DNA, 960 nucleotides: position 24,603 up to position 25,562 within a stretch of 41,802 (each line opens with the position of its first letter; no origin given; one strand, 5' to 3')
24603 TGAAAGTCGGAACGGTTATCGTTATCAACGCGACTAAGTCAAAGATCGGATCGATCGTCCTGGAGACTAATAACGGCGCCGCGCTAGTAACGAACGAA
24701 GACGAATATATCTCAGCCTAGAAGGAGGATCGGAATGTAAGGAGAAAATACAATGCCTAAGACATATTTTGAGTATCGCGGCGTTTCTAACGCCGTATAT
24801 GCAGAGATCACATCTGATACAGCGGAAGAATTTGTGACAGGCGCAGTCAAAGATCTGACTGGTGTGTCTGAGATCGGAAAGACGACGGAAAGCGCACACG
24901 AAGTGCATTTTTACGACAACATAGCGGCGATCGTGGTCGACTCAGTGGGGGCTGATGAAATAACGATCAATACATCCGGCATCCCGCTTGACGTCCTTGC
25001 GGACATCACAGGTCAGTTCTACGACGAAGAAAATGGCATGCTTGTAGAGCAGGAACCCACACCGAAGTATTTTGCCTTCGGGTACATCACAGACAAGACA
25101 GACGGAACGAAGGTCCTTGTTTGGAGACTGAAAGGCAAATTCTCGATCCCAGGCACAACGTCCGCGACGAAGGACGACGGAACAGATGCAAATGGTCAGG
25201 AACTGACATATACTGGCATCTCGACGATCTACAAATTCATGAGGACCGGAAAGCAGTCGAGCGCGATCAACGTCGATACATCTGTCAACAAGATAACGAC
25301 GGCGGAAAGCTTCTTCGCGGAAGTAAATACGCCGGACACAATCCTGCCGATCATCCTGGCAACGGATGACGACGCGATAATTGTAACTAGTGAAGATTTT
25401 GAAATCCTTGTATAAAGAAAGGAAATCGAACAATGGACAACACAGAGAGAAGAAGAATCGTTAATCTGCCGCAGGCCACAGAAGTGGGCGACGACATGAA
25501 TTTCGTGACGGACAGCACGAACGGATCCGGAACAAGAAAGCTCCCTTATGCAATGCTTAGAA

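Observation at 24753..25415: Second, diverged copy of the major tail protein gene immediately upstream of the DGR-diversified fibre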

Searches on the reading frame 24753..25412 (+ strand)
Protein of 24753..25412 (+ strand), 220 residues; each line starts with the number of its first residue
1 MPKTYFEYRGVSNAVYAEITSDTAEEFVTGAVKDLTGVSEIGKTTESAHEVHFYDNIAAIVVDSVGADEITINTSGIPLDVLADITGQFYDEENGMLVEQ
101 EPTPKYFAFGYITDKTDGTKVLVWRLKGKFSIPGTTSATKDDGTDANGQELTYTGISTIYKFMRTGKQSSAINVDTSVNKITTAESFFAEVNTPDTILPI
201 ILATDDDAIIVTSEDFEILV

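Call 6: search_protein_families(library=pfam, proteins=[window:24753-25412:+], max_evalue=0.01)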
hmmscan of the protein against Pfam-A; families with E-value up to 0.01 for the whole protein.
window:24753-25412:+ (220 aa): 0 families

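Call 7: search_protein_families(library=phrogs, proteins=[window:24753-25412:+], max_evalue=0.001)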
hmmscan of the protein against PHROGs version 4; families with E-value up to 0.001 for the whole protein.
window:24753-25412:+ (220 aa): 2 families
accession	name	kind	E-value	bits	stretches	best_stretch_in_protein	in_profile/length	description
phrog_88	-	tail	9.4e-28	98.4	1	8-196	24-209/291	major tail protein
phrog_11502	-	tail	5.4e-05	23.8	1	31-157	40-164/213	tail protein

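Call 9: search_dna_similar(query=window:24753-25412:+, collection=phages, mode=protein, max_rows=40)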
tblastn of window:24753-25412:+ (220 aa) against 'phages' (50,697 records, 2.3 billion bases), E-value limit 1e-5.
Records with a match: 46; places in all: 46; records where one place covers at least 80% of the query: 3.
Best place of each record, by identity: <60% 46.
By first word of the organism name: Bacillus 42; Butyrivibrio 2; Bacteriophage 1; Parageobacillus 1.
By host as written in the record: Bacillus anthracis 16; - 5; Bacillus anthracis Vollum 4; Bacillus cereus ATCC 4342 3; Butyrivibrio fibrisolvens DSM 3071 2; Bacillus anthracis Sterne 2; Bacillus thuringiensis strain YM-03 2; Bacillus thuringiensis var. israelensis ATCC 35646 2; and 8 more.
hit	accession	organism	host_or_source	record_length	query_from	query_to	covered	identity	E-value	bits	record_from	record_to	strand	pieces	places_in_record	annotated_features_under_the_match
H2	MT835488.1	Bacteriophage sp.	human fecal samples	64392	7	203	90%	52.0%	2e-57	201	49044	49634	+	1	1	record has no annotation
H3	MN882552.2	Butyrivibrio virus Bo-Finn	Butyrivibrio fibrisolvens DSM 3071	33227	1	203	92%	30.4%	4e-20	94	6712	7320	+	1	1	major tail protein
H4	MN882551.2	Butyrivibrio virus Arian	Butyrivibrio fibrisolvens DSM 3071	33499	1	203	92%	30.4%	4e-20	94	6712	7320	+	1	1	major tail protein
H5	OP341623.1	Parageobacillus phage vB_PtoS_NIIg3.2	Parageobacillus toebii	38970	10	160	69%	33.8%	2e-13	74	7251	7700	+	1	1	major tail protein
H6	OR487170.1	Bacillus phage FI_KG-Lek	wastewater treatment plant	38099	10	168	72%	30.6%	1e-10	66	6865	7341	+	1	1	major tail protein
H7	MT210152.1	Bacillus phage vB_Bacillus_1020A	Bacillus sp.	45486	10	164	70%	29.0%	2e-12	71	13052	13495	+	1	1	hypothetical protein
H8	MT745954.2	Bacillus phage F16Ba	Bacillus anthracis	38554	10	142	60%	33.6%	5e-10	64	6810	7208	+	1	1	major tail protein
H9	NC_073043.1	Bacillus phage F16Ba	Bacillus anthracis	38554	10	142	60%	33.6%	5e-10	64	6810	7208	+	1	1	major tail protein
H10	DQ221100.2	Bacillus phage Gamma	Bacillus anthracis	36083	10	142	60%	33.6%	5e-10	64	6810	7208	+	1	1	putative major tail protein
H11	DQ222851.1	Bacillus phage Cherry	Bacillus anthracis Vollum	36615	10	142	60%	33.6%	5e-10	64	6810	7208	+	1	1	major tail protein, phi13 family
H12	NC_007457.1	Bacillus phage Cherry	Bacillus anthracis Vollum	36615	10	142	60%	33.6%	5e-10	64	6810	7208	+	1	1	major tail protein, phi13 family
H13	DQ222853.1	Bacillus phage Gamma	Bacillus cereus ATCC 4342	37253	10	142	60%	33.6%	5e-10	64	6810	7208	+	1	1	major tail protein, phi13 family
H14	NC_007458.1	Bacillus phage Gamma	Bacillus cereus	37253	10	142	60%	33.6%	5e-10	64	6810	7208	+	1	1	major tail protein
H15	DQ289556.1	Bacillus phage Gamma isolate d'Herelle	Bacillus cereus ATCC 4342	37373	10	142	60%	33.6%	5e-10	64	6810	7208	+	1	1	putative major tail protein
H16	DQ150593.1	Bacillus phage Fah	Bacillus anthracis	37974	10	142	60%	33.6%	5e-10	64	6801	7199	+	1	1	major tail protein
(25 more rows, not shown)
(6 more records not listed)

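Call 10: find_related_loci(query=window:24753-25412:+, collection=viral_contigs, flank=10000)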
Query window:24753-25412:+ (220 aa) in viral_contigs; peptide patterns used: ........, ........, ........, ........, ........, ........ (x = any residue, [..] = any of these).
6 stretches matched a pattern; 4 encode a relative of the query (tblastn E <= 1e-3); 4 distinct loci.
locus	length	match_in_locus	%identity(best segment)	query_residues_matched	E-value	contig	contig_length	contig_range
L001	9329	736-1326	76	1-197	8e-101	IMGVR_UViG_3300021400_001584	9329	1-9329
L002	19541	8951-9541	75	1-197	5e-99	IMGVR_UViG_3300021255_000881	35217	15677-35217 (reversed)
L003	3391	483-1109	69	1-208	2e-97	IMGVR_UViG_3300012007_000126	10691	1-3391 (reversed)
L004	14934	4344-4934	36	9-203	2e-32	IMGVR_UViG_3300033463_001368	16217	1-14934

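Call 11: find_homologous_proteins(query=window:24753-25412:+)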
Query window:24753-25412:+ (220 aa): 2003 proteins with E <= 0.001 among 2156 candidates; the best 120 are listed.
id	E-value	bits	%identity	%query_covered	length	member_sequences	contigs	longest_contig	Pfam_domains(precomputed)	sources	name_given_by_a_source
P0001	5.3e-133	459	98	100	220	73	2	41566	-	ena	-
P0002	2.5e-108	378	89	90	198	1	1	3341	-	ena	-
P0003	9.5e-108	376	89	90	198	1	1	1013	-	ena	-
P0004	1.2e-105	370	85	90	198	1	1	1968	-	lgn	-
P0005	1.4e-105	369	86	90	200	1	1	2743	-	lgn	-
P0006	1.7e-105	369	86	90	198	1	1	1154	-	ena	-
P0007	4.3e-105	368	87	90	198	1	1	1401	-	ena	-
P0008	2.1e-104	366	84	90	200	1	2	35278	-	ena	-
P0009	2.4e-104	365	84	90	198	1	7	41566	-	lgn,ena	-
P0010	2.7e-104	365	85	90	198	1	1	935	-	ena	-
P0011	3.3e-104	365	84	90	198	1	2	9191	-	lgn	-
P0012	4.4e-104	365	84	90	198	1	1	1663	-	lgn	-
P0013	5.1e-104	364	84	90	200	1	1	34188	-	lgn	-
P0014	6.6e-104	364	85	90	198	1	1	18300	-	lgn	-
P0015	8.1e-104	364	84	90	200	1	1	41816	-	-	-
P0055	1.6e-102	359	84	90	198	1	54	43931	-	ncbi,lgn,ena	-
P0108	1.1e-94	334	77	90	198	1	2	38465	-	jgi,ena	-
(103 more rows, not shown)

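Call 12: find_encoding_contigs(protein=P0001, flank=10000, max_places=10)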
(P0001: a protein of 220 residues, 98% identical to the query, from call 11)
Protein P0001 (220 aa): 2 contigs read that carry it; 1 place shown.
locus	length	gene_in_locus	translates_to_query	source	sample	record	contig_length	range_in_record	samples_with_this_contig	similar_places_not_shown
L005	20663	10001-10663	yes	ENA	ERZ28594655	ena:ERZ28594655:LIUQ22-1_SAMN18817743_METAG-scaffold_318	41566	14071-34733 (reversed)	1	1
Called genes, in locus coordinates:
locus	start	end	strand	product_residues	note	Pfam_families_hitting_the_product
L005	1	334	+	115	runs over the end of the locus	-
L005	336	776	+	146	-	-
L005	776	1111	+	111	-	-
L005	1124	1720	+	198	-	-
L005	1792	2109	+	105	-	-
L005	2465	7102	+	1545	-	PF10145:PhageMin_Tail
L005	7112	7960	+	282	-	PF05709:Sipho_tail (weak), PF22768:SPP1_Dit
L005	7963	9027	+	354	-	PF14594:Sipho_Gp37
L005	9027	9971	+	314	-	-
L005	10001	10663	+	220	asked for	-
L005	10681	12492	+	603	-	PF02839:CBM_5_12 (weak)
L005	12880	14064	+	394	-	PF00078:RVT_1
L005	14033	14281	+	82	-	-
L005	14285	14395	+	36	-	-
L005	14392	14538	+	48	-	-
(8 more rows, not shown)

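Call 24: search_solved_structures(query=window:24753-25412:+, max_evalue=1)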
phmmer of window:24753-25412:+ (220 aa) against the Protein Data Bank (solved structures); distinct sequences matched with E-value up to 1: 3.
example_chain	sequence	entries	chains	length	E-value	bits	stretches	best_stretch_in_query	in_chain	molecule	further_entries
4xyw_A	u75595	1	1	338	0.14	15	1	47-140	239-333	O-antigen biosynthesis glycosyltransferase WbnH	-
4zh0_A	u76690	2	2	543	0.53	13.1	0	112-204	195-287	Outer membrane protein-adhesin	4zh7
6ldw_H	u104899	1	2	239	0.92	12.3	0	73-141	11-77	Fab heavy chain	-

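Call 26: find_related_loci(query=window:24753-25412:+, collection=genome_contigs, flank=10000)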
Query window:24753-25412:+ (220 aa) in genome_contigs; peptide patterns used: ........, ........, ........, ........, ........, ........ (x = any residue, [..] = any of these).
63 stretches matched a pattern; 1 encode a relative of the query (tblastn E <= 1e-3); 1 distinct loci.
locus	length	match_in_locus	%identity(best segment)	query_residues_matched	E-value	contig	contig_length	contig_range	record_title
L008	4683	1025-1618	76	1-198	2e-102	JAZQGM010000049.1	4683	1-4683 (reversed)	MAG: Acetatifactor sp. isolate T1900044630_TS20190096.MAGScoT_cleanbin_000025 SGB_1025_k141_899685, whole genome shotgun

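Call 39: search_protein_families(library=ncbifam, proteins=[window:24753-25412:+], max_evalue=0.01)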
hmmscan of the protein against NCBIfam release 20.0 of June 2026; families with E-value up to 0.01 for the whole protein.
window:24753-25412:+ (220 aa): 1 family
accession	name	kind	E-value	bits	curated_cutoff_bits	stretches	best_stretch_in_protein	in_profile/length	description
TIGR01603.1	maj_tail_phi13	subfamily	1.2e-15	57.8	35.2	1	10-158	5-152/190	major tail protein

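Call 46: find_encoding_contigs(protein=P0055, flank=10000, max_places=6)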
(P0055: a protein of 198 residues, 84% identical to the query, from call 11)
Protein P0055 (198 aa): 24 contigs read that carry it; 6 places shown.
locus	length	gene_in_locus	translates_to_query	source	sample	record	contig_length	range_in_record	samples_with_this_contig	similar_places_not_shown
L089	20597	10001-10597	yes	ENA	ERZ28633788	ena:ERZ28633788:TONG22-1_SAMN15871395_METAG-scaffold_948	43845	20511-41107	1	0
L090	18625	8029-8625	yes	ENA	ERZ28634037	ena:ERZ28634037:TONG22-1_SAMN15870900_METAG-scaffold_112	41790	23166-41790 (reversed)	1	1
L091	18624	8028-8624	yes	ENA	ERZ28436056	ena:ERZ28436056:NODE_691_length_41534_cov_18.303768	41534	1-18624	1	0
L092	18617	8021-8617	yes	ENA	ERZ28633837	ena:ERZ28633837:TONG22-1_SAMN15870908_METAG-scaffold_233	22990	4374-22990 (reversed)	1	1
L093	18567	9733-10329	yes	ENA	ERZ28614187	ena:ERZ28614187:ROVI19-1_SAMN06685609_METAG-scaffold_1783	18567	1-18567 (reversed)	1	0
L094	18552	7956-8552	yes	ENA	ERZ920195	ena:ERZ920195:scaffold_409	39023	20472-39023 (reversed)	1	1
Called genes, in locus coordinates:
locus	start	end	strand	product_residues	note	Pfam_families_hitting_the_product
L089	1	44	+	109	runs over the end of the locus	-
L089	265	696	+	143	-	-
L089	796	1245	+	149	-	-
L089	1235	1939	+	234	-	-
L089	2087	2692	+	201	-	PF21939:Gp10_C (weak)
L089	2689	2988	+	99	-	-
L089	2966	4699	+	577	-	PF03354:TerL_ATPase, PF20441:TerL_nuclease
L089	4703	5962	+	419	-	PF04860:Phage_portal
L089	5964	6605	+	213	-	PF04586:Peptidase_S78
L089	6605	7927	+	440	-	PF05065:Phage_capsid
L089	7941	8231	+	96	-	-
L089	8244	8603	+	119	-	-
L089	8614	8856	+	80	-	-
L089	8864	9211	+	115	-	-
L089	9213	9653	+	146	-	-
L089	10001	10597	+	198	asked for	-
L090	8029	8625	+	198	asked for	-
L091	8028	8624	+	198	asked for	-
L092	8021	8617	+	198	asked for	-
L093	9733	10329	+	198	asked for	-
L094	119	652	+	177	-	PF21939:Gp10_C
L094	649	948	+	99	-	-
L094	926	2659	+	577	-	PF03354:TerL_ATPase, PF20441:TerL_nuclease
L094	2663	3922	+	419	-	PF04860:Phage_portal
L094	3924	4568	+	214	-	PF04586:Peptidase_S78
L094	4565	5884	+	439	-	PF05065:Phage_capsid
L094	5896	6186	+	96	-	-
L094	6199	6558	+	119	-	-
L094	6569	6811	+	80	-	-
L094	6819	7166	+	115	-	-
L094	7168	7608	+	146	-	-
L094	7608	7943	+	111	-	-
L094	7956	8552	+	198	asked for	-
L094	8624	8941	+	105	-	-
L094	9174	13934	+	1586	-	PF10145:PhageMin_Tail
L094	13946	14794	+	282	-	PF05709:Sipho_tail (weak), PF22768:SPP1_Dit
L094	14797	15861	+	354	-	PF14594:Sipho_Gp37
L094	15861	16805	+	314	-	-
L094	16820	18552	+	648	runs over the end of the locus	PF03009:GDPD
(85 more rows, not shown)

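Call 47: find_encoding_contigs(protein=P0108, flank=10000, max_places=4)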
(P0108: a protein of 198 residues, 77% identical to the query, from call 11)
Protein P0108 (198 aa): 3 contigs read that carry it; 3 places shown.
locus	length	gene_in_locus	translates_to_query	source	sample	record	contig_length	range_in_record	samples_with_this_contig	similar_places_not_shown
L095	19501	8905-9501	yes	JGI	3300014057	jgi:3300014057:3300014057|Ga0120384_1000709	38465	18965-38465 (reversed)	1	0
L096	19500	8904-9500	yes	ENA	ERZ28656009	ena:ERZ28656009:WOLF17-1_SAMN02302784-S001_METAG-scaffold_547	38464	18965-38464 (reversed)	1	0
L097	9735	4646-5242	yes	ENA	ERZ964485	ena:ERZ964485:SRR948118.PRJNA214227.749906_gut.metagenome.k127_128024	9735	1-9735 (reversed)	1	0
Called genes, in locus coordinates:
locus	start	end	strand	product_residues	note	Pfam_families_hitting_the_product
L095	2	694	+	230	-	?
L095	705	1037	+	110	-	-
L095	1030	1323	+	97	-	-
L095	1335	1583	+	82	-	-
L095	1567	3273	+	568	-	PF03354:TerL_ATPase, PF20441:TerL_nuclease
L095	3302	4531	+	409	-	PF04860:Phage_portal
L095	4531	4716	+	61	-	-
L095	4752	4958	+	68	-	-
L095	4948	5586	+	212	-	PF04586:Peptidase_S78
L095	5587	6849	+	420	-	PF05065:Phage_capsid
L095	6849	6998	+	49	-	-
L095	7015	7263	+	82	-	-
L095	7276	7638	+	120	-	-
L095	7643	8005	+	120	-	-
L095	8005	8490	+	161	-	-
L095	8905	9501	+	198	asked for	-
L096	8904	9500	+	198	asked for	-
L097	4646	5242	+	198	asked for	-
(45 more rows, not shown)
